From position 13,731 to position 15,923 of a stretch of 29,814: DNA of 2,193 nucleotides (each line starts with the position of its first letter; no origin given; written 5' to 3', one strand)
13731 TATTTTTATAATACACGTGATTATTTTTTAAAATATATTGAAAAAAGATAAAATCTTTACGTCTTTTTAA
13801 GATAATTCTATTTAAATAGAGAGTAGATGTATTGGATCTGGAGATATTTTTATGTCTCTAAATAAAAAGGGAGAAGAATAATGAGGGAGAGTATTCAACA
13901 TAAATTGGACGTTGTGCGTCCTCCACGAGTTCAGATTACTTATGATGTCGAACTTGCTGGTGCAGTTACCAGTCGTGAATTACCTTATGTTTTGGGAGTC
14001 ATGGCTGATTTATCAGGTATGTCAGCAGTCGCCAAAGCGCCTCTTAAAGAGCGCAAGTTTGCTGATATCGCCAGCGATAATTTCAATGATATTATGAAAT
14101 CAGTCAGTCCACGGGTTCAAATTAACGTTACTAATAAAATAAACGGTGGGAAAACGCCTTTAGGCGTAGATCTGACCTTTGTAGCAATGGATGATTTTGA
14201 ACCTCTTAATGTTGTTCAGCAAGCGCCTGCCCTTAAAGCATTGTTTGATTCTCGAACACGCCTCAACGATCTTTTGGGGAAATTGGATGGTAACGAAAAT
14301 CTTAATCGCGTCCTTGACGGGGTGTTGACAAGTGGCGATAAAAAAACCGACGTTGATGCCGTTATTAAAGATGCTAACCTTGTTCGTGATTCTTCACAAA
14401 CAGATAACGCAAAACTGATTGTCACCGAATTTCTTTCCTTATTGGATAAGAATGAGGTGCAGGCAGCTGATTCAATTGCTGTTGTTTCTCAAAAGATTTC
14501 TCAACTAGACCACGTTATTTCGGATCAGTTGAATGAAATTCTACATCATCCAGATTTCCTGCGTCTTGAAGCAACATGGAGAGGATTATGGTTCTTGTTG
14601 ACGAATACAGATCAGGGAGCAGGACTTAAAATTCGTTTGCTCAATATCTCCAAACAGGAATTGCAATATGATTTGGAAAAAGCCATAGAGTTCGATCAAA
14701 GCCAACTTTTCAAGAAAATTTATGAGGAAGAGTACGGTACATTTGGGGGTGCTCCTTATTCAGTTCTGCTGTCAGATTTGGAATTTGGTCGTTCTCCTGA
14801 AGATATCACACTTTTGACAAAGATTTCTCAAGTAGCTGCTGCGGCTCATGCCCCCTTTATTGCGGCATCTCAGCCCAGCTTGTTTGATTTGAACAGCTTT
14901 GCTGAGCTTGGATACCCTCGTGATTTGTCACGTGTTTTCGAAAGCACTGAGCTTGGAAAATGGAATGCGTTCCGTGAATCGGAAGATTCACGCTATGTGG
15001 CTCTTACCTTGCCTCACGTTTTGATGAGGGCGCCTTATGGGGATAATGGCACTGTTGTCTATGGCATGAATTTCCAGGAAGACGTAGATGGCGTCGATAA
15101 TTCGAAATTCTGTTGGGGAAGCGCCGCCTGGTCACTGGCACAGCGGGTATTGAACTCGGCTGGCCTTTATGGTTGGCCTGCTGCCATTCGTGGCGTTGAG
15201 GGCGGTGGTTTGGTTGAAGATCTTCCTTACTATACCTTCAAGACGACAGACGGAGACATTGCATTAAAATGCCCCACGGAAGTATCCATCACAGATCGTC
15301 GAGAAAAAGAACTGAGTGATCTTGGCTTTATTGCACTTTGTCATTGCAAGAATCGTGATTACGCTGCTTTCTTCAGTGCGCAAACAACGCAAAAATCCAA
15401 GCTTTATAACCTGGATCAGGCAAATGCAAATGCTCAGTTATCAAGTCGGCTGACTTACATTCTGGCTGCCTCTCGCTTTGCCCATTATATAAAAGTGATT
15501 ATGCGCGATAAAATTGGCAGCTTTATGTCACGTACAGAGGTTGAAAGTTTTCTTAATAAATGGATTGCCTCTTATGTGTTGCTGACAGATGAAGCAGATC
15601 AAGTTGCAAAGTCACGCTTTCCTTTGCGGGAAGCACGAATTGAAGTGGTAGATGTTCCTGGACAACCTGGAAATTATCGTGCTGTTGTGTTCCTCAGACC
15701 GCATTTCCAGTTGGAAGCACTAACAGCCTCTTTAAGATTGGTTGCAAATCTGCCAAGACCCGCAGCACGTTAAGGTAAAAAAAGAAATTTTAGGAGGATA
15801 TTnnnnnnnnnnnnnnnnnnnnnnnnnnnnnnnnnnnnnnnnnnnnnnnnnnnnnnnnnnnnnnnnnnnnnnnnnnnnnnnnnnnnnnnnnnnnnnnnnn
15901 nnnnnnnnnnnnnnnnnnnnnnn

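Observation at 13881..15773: T6SS sheath encoded as one TssB-TssC fusion polypeptide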

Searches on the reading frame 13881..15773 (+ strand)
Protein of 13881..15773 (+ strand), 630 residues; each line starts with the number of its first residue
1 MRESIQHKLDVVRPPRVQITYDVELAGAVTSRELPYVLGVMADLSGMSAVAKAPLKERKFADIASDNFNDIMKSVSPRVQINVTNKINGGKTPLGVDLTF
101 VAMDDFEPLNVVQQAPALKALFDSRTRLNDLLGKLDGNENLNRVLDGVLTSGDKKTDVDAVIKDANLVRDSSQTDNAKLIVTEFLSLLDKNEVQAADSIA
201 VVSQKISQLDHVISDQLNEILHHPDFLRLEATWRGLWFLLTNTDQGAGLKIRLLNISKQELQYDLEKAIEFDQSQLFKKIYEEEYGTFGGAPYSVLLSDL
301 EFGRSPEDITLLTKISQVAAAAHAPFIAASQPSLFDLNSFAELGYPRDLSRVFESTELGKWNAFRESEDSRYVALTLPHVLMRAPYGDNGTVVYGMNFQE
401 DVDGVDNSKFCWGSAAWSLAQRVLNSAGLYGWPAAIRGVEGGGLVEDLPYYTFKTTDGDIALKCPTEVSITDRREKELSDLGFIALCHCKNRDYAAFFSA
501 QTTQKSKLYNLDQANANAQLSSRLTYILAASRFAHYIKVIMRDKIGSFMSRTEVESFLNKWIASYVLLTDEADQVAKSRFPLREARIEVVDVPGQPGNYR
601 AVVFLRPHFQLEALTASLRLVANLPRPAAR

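Call 3: search_protein_families(library=pfam, proteins=[window:13881-15770:+], max_evalue=0.01)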
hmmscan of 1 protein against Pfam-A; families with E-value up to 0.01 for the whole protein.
window:13881-15770:+ (630 aa): 3 families
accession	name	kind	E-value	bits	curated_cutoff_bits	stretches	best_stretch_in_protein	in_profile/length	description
PF05943.17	VipB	-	9.1e-125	416.1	27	1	204-504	2-301/301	EvpB/VC_A0108, tail sheath N-terminal domain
PF05591.17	T6SS_VipA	-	1.7e-46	158.3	24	1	10-158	2-150/155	Type VI secretion system, VipA, VC_A0107 or Hcp2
PF18945.5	VipB_2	-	3.3e-44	150.1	27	1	513-624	1-112/112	EvpB/VC_A0108, tail sheath gpW/gp25-like domain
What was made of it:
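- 14346..15755 (+): TssC/VipB-like body (aa 156-625), comprising the VipB domain aa 204-504 and the VipB_2 gp25-like domain aa 513-624. Pfam (call 3).
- On Phage / eCIS single-chain sheath: There is no phage-sheath Pfam hit (call 3).
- Checked: Pfam: T6SS_VipA aa 10-158 (E 1.7e-46), VipB aa 204-504 (E 9e-125), VipB_2 aa 513-624 (E 3e-44) (call 3).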

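Call 4: search_protein_families(library=ncbifam, proteins=[window:13881-15770:+], max_evalue=0.01)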
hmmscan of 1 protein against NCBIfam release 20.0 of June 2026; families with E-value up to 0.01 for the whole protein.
window:13881-15770:+ (630 aa): 2 families
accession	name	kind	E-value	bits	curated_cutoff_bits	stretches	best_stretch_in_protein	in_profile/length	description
TIGR03355.1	VI_chp_2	equivalog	1.8e-193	643.8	271.5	1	156-625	3-473/473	type VI secretion system contractile sheath large subunit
TIGR03358.1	VI_chp_5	equivalog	3.2e-47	160.3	97.25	1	6-161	1-156/160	type VI secretion system contractile sheath small subunit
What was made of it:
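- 14346..15755 (+): TIGR03355 model positions 3-473 of 473, 644 bits (call 4).
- On TssB / VipA (T6SS sheath small subunit; TIGR03358, PF05591): PF05591 gives E 1.7e-46 (calls 3, 4).
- On TssC / VipB (T6SS sheath large subunit; TIGR03355, PF05943+PF18945): Both Pfam domains are present (calls 3, 4).
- Checked: TssC TIGR03355 aa 156-625 (model positions 3-473 of 473; 644 bits against a cut-off of 271) (call 4).
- Both profiles are complete and abut (calls 3, 4).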

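Call 7: find_homologous_proteins(query=window:13881-15770:+, max_evalue=1e-10)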
Query window:13881-15770:+ (630 aa): 8000 proteins with E <= 1e-10 among 8000 candidates; the best 120 are listed.
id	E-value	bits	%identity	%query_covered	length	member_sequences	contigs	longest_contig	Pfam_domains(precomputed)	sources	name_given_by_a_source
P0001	0.0e+0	1402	99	100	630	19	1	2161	PF05591.18,PF18945.6,PF05943.18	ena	-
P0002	0.0e+0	1276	89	100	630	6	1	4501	PF05591.18,PF18945.6,PF05943.18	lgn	-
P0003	0.0e+0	1154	80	100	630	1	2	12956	PF05591.18,PF18945.6,PF05943.18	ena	-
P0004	0.0e+0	1089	74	100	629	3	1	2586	PF05591.18,PF18945.6,PF05943.18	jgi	-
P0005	0.0e+0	1077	74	99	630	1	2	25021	PF05591.18,PF18945.6,PF05943.18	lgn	-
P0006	0.0e+0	1053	72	100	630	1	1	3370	PF05591.18,PF18945.6,PF05943.18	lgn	-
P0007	0.0e+0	1039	71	100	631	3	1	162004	PF05591.18,PF18945.6,PF05943.18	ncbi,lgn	ncbi:MAG: type VI secretion system contractile sheath large subunit [Holosporales bacterium]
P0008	0.0e+0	1031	71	100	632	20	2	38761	PF05591.18,PF18945.6,PF05943.18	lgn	-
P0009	0.0e+0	1010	69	100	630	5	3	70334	PF05591.18,PF18945.6,PF05943.18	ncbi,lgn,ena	-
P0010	2.2e-297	1006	70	100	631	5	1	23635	PF05591.18,PF18945.6,PF05943.18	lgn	-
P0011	7.7e-297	1004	70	100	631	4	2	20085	PF05591.18,PF18945.6,PF05943.18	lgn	-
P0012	1.0e-296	1004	69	100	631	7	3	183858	PF05591.18,PF18945.6,PF05943.18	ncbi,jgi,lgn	jgi:type VI secretion system protein ImpC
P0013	4.2e-294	995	68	100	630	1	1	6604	PF05591.18,PF18945.6,PF05943.18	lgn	-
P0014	2.9e-293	992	68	100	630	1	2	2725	PF05591.18,PF18945.6,PF05943.18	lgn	-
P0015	4.5e-293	992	69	100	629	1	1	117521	PF05591.18,PF18945.6,PF05943.18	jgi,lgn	jgi:type VI secretion system protein ImpC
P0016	1.3e-282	957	65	100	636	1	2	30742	PF05591.18,PF18945.6,PF05943.18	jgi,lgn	-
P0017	8.7e-281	951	65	100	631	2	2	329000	PF05591.18,PF18945.6,PF05943.18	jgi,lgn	jgi:type VI secretion system protein ImpC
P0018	1.2e-280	951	65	100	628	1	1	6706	PF05591.18,PF18945.6,PF05943.18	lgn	-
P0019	2.3e-278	943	65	100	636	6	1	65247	PF05591.18,PF18945.6,PF05943.18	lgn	-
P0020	4.5e-278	942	65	99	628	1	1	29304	PF05591.18,PF18945.6,PF05943.18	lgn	-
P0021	1.3e-276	937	65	100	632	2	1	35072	PF05591.18,PF18945.6,PF05943.18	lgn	-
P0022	2.0e-276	937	63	100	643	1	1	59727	PF05591.18,PF18945.6,PF05943.18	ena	-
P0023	4.0e-275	932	64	100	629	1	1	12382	PF05591.18,PF18945.6,PF05943.18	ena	-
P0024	4.7e-272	922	64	100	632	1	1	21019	PF05591.18,PF18945.6,PF05943.18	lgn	-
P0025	2.5e-269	913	62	100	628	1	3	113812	PF05591.18,PF18945.6,PF05943.18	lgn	-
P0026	5.9e-269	912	63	100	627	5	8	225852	PF05591.18,PF18945.6,PF05943.18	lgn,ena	-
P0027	1.0e-268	911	63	100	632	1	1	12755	PF05591.18,PF18945.6,PF05943.18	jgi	jgi:type VI secretion system protein ImpC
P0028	1.2e-268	911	73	85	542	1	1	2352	PF05591.18,PF18945.6,PF05943.18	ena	-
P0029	2.0e-268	910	62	100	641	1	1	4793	PF05591.18,PF18945.6,PF05943.18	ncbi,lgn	ncbi:MAG: type VI secretion system contractile sheath large subunit [Pseudomonadota bacterium]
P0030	1.5e-267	907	62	100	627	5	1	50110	PF05591.18,PF18945.6,PF05943.18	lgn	-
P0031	9.5e-264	895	61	100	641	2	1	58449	PF05591.18,PF18945.6,PF05943.18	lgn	-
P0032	6.6e-261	885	62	100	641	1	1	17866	PF05591.18,PF18945.6,PF05943.18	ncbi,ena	-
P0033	1.2e-259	881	61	100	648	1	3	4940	PF05591.18,PF18945.6,PF05943.18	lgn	-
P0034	4.6e-259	879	62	99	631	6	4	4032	PF05591.18,PF18945.6,PF05943.18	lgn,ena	-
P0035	3.6e-258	876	62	100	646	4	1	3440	PF05591.18,PF18945.6,PF05943.18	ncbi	-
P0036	6.3e-257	872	60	100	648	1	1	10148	PF05591.18,PF18945.6,PF05943.18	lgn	-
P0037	1.6e-256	871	62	100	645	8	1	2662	PF05591.18,PF18945.6,PF05943.18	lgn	-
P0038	5.7e-255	866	60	100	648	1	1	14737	PF05591.18,PF18945.6,PF05943.18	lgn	-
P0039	2.2e-254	864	60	100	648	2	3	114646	PF05591.18,PF18945.6,PF05943.18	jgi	jgi:type VI secretion system protein ImpC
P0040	8.6e-254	862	61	100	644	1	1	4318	PF05591.18,PF18945.6,PF05943.18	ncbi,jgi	jgi:type VI secretion system protein ImpC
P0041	1.0e-253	862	60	100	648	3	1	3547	PF05591.18,PF18945.6,PF05943.18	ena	-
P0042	1.1e-253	862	60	100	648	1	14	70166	PF05591.18,PF18945.6,PF05943.18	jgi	jgi:type VI secretion system protein ImpC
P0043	4.5e-253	860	61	100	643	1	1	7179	PF05591.18,PF18945.6,PF05943.18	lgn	-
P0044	5.4e-252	856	60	99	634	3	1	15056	PF05591.18,PF18945.6,PF05943.18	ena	-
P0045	5.6e-252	856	60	99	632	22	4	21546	PF05591.18,PF18945.6,PF05943.18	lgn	-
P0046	8.0e-252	855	59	100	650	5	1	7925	PF05591.18,PF18945.6,PF05943.18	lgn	-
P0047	1.3e-251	855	60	100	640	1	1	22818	PF05591.18,PF18945.6,PF05943.18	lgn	-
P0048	4.0e-251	853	60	99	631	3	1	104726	PF05591.18,PF18945.6,PF05943.18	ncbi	-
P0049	3.4e-250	850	59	100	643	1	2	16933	PF05591.18,PF18945.6,PF05943.18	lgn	-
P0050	4.2e-250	850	59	100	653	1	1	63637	PF05591.18,PF18945.6,PF05943.18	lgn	-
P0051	1.3e-249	848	59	100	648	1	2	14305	PF05591.18,PF18945.6,PF05943.18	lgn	-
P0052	4.3e-249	846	59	100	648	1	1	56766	PF05591.18,PF18945.6,PF05943.18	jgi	jgi:type VI secretion system protein ImpC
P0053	5.8e-249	846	60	100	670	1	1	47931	PF05591.18,PF18945.6,PF05943.18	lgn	-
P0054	2.8e-245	834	58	100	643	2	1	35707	PF05591.18,PF18945.6,PF05943.18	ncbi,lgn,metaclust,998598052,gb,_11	metaclust:\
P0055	1.9e-244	831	55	100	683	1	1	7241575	PF05591.18,PF18945.6,PF05943.18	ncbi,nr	ncbi:type VI secretion system-associated protein [Pseudomonas aeruginosa]|nr:type VI secretion syste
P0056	3.4e-244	830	55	100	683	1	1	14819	PF05591.18,PF18945.6,PF05943.18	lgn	-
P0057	4.2e-244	830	55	100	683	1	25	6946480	PF05591.18,PF18945.6,PF05943.18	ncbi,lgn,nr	ncbi:type VI secretion system contractile sheath large subunit [Pseudomonas aeruginosa PA99]|nr:type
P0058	4.3e-244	830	55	100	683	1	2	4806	PF05591.18,PF18945.6,PF05943.18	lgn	-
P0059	4.4e-244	830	55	100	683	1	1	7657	PF05591.18,PF18945.6,PF05943.18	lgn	-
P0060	5.2e-244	830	55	100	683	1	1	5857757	PF05591.18,PF18945.6,PF05943.18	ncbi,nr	ncbi:uricase [Pseudomonas aeruginosa]|nr:uricase [Pseudomonas aeruginosa]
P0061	7.3e-244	829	55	100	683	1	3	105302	PF05591.18,PF18945.6,PF05943.18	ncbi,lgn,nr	ncbi:TPA: type VI secretion system contractile sheath large subunit [Pseudomonas aeruginosa]|nr:type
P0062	2.2e-243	828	55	100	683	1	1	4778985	PF05591.18,PF18945.6,PF05943.18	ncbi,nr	ncbi:type VI secretion system contractile sheath large subunit [Pseudomonas aeruginosa]|nr:type VI s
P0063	3.0e-243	827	55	100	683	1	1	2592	PF05591.18,PF18945.6,PF05943.18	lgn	-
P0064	5.2e-243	826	55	100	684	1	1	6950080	PF05591.18,PF18945.6,PF05943.18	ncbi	-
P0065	5.8e-243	826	55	100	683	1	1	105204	PF05591.18,PF18945.6,PF05943.18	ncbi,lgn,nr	ncbi:TPA: type VI secretion system contractile sheath large subunit [Pseudomonas aeruginosa]|nr:type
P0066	9.7e-243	825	55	100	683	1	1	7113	PF05591.18,PF18945.6,PF05943.18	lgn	-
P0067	1.2e-242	825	55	100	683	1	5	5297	PF05591.18,PF18945.6,PF05943.18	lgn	-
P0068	4.5e-242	823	59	100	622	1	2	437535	PF05591.18,PF18945.6,PF05943.18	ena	-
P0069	1.9e-241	821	58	100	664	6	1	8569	PF05591.18,PF18945.6,PF05943.18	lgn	-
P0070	2.1e-241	821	58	100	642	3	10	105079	PF05591.18,PF18945.6,PF05943.18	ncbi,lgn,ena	-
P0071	2.9e-241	821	58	100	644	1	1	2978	PF05591.18,PF18945.6,PF05943.18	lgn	-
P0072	4.1e-241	820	58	100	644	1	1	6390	PF05591.18,PF18945.6,PF05943.18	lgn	-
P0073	6.4e-241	819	58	100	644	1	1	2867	PF05591.18,PF18945.6,PF05943.18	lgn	-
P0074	8.9e-241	819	58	100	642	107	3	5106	PF05591.18,PF18945.6,PF05943.18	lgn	-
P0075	1.0e-240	819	63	74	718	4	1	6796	PF05591.18,PF18945.6,PF05943.18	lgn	-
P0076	1.7e-240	818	64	74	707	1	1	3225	PF05591.18,PF18945.6,PF05943.18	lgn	-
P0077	1.9e-240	818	57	100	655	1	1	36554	PF05591.18,PF18945.6,PF05943.18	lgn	-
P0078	2.0e-240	818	57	100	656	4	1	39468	PF05591.18,PF18945.6,PF05943.18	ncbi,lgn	-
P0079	2.2e-240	818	58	100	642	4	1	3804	PF05591.18,PF18945.6,PF05943.18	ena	-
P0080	4.5e-240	817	64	74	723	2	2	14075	PF05591.18,PF18945.6,PF05943.18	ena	-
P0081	4.7e-240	817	58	100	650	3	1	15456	PF05591.18,PF18945.6,PF05943.18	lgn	-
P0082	9.4e-240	816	58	99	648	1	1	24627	PF05591.18,PF18945.6,PF05943.18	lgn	-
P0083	1.1e-239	815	57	100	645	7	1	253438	PF05591.18,PF18945.6,PF05943.18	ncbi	-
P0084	2.4e-239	814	54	100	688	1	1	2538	PF05591.18,PF18945.6,PF05943.18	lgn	-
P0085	4.4e-239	813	57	99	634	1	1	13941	PF05591.18,PF18945.6,PF05943.18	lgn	-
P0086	7.3e-239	813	63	74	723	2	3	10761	PF05591.18,PF18945.6,PF05943.18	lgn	-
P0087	7.7e-239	813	54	100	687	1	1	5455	PF05591.18,PF18945.6,PF05943.18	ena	-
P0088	8.1e-239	812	56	99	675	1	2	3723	PF05591.18,PF18945.6,PF05943.18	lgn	-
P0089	1.4e-238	812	63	74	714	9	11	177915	PF05591.18,PF18945.6,PF05943.18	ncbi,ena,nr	ncbi:MAG: type VI secretion system contractile sheath large subunit [Alphaproteobacteria bacterium]|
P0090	1.7e-238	811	53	100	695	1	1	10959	PF05591.18,PF18945.6,PF05943.18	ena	-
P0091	1.9e-238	811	58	100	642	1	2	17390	PF05591.18,PF18945.6,PF05943.18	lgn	-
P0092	2.1e-238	811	57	100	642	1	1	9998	PF05591.18,PF18945.6,PF05943.18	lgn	-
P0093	2.5e-238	811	62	74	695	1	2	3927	PF05591.18,PF18945.6,PF05943.18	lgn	-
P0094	2.7e-238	811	56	100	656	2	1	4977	PF05591.18,PF18945.6,PF05943.18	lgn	-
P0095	2.7e-238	811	57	100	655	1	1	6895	PF05591.18,PF18945.6,PF05943.18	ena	-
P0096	2.9e-238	811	57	100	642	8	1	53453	PF05591.18,PF18945.6,PF05943.18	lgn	-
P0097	2.9e-238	811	62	74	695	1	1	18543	PF05591.18,PF18945.6,PF05943.18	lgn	-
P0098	5.8e-238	810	54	100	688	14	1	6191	PF05591.18,PF18945.6,PF05943.18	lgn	-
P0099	8.8e-238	809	62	74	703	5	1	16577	PF05591.18,PF18945.6,PF05943.18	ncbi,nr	ncbi:MAG: type VI secretion system contractile sheath large subunit [Alphaproteobacteria bacterium]|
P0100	9.9e-238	809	58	100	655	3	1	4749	PF05591.18,PF18945.6,PF05943.18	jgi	-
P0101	1.1e-237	809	55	100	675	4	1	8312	PF05591.18,PF18945.6,PF05943.18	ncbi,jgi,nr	ncbi:MAG: type VI secretion system contractile sheath large subunit [Holosporaceae bacterium]|jgi:ty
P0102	1.5e-237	808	51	100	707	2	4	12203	PF05591.18,PF18945.6,PF05943.18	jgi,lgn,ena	-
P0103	1.6e-237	808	54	100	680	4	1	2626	PF05591.18,PF18945.6,PF05943.18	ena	-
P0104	1.9e-237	808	58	100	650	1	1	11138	PF05591.18,PF18945.6,PF05943.18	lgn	-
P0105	2.4e-237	808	53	100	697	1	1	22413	PF05591.18,PF18945.6,PF05943.18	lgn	-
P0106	3.1e-237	807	54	100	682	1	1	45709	PF05591.18,PF18945.6,PF05943.18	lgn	-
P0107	3.2e-237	807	57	100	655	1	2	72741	PF05591.18,PF18945.6,PF05943.18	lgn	-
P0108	3.4e-237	807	61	77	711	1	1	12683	PF05591.18,PF18945.6,PF05943.18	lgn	-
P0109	3.6e-237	807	61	77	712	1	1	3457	PF05591.18,PF18945.6,PF05943.18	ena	-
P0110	4.7e-237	807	56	100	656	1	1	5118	PF05591.18,PF18945.6,PF05943.18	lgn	-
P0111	4.7e-237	807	63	74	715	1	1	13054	PF05591.18,PF18945.6,PF05943.18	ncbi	-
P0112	7.7e-237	806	53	100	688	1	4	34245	PF05591.18,PF18945.6,PF05943.18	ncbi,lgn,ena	-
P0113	8.1e-237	806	53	100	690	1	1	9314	PF05591.18,PF18945.6,PF05943.18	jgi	-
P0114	8.3e-237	806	62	74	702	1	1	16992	PF05591.18,PF18945.6,PF05943.18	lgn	-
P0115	9.8e-237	806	54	100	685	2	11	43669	PF05591.18,PF18945.6,PF05943.18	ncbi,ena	-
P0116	1.4e-236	805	54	100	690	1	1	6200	PF05591.18,PF18945.6,PF05943.18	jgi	jgi:type VI secretion system protein ImpC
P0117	1.7e-236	805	63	74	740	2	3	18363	PF05591.18,PF18945.6,PF05943.18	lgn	-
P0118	1.9e-236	805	53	100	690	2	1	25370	PF05591.18,PF18945.6,PF05943.18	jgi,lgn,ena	-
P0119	1.9e-236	805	57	100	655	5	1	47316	PF05591.18,PF18945.6,PF05943.18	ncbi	-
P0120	1.9e-236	805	62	74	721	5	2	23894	PF05591.18,PF18945.6,PF05943.18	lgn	-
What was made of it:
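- Closest known: Canonical two-gene T6SS. Same: It is 55% identical to P. aeruginosa HsiB3C3 (call 7).
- Tried and rejected: "All top 120 homologues are fused" (call 7).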

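Call 8: search_solved_structures(query=window:13881-15770:+, max_evalue=0.00001, show_alignments=0)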
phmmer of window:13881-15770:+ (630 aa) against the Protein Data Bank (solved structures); distinct sequences matched with E-value up to 0.00001: 18.
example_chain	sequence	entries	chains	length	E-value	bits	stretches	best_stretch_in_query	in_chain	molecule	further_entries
9n4v_A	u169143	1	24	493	1.6e-196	657.8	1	158-629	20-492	DUF877 family protein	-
5n8n_B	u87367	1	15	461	1.6e-134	453.1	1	188-626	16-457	EvpB family type VI secretion protein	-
5urw_1B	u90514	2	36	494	2.2e-111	376.7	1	156-625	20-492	TssC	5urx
5mxn_A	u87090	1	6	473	7.3e-99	335.4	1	171-622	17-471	Type VI secretion protein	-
5ojq_A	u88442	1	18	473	1.1e-98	334.8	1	175-622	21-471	Type VI secretion protein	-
3j9g_B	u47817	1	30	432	2.7e-98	333.5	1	201-624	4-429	VipB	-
5myu_A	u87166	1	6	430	4.2e-98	332.9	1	201-624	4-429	Type VI secretion system protein ImpC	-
3j9o_B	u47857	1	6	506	2.5e-70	241.1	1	154-621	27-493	Intracellular growth locus protein B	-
9n4v_B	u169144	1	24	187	5.9e-43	150.7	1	1-153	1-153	Type VI secretion system contractile sheath small subunit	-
4uqz_B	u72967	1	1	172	7.3e-29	104.2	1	12-142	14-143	HSIB1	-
5n8n_A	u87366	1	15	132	2.8e-27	99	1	12-132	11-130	Type VI secretion protein, family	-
5urw_1A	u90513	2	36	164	1.6e-12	50.2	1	11-167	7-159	TssB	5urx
5ojq_a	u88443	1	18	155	1.4e-09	40.5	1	14-153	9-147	VipA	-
5mxn_a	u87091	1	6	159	6.4e-09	38.4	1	26-153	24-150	Type VI secretion protein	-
3j9o_A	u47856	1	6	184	1.8e-08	36.9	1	15-156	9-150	Intracellular growth locus protein A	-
3j9g_A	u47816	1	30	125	2.6e-08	36.3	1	13-128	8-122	VipA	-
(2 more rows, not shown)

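Call 10: find_related_loci(query=window:13881-15770:+, collection=genome_contigs, flank=10000)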
Query window:13881-15770:+ (630 aa) in genome_contigs; peptide patterns used: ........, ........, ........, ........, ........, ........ (x = any residue, [..] = any of these).
600 stretches matched a pattern (row limit reached: there are more); 588 encode a relative of the query (tblastn E <= 1e-3); the best 80 are kept; 80 distinct loci.
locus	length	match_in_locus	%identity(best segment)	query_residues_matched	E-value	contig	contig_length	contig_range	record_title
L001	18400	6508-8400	72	1-630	0e+0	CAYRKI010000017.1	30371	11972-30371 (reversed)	MAG TPA_asm: uncultured Thiotrichales bacterium isolate SRP290908_co2_310 genome assembly, contig: NODE_1854_length_3037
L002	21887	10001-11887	70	1-628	0e+0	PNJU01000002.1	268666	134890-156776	MAG: Candidatus Puniceispirillum sp. isolate WM.011 WM_1000002_268666, whole genome shotgun sequence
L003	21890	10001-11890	70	1-629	0e+0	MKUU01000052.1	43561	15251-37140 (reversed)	MAG: Caedibacter sp. 38-128 SCNpilot_expt_500_p_scaffold_718, whole genome shotgun sequence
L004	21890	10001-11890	69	1-629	0e+0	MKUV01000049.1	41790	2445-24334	MAG: Caedibacter sp. 37-49 SCNpilot_expt_500_p_scaffold_510, whole genome shotgun sequence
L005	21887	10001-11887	69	1-628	0e+0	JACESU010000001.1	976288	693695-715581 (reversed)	MAG: Alphaproteobacteria bacterium isolate MCMED-G24 Alphaproteobacteria-MCMED-G24-C1, whole genome shotgun sequence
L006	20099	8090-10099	52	2-628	0e+0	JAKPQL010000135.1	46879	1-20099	MAG: Deltaproteobacteria bacterium isolate JPNA_maxbin.196 k141_1274135, whole genome shotgun sequence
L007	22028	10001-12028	53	2-630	0e+0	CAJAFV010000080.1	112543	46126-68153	MAG: uncultured Geobacteraceae bacterium isolate A-4_bin-085 genome assembly, contig: bin-085:80/99, whole genome shotgu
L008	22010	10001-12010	52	2-628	0e+0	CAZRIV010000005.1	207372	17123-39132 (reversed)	MAG TPA_asm: uncultured Bacteriovoracaceae bacterium isolate binchicken_co204_164 genome assembly, contig: NODE_37_lengt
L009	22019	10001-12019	52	2-628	0e+0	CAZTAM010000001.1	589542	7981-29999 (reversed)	MAG TPA_asm: uncultured Nitrospiraceae bacterium isolate SRP323723_co1_34 genome assembly, contig: NODE_1_length_589542_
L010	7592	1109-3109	51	2-628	0e+0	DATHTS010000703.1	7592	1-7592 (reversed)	MAG TPA_asm: Pyrinomonadaceae bacterium isolate SMAG_U16086 k141_1247365, whole genome shotgun sequence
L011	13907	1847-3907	54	1-630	0e+0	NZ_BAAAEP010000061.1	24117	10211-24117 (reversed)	Caenispirillum bisanense strain JCM 14346 sequence061, whole genome shotgun sequence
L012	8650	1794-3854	54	1-630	0e+0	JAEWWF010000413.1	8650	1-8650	MAG: Proteobacteria bacterium isolate OH_SDB_89 k127_1151673, whole genome shotgun sequence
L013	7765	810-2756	57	3-624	0e+0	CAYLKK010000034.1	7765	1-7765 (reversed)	MAG TPA_asm: uncultured Alphaproteobacteria bacterium isolate SRP315200_co2_804 genome assembly, contig: NODE_15276_leng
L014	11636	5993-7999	55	1-624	0e+0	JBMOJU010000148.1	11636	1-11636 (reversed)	MAG: Paracraurococcus sp. isolate Deming_bin.590 contig16557, whole genome shotgun sequence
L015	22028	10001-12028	55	1-622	0e+0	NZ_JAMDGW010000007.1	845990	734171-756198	Pseudomonas sp. TNT2022 ID642 642_S2_L001_R1_001_contig_7, whole genome shotgun sequence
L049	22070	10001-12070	49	1-628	0e+0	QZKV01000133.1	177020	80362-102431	MAG: Desulfobacteraceae bacterium isolate SURF_4 Ga0104751_1000031, whole genome shotgun sequence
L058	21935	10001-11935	53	3-625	0e+0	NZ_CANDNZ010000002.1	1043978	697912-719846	Thalassomonas sp. RHCl1 NODE_2_length_1043978_cov_97.9748, whole genome shotgun sequence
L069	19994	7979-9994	48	4-629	0e+0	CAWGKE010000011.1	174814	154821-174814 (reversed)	MAG: uncultured Planctomycetaceae bacterium isolate MFD05705.bin.2.110 genome assembly, contig: contig_22803, whole geno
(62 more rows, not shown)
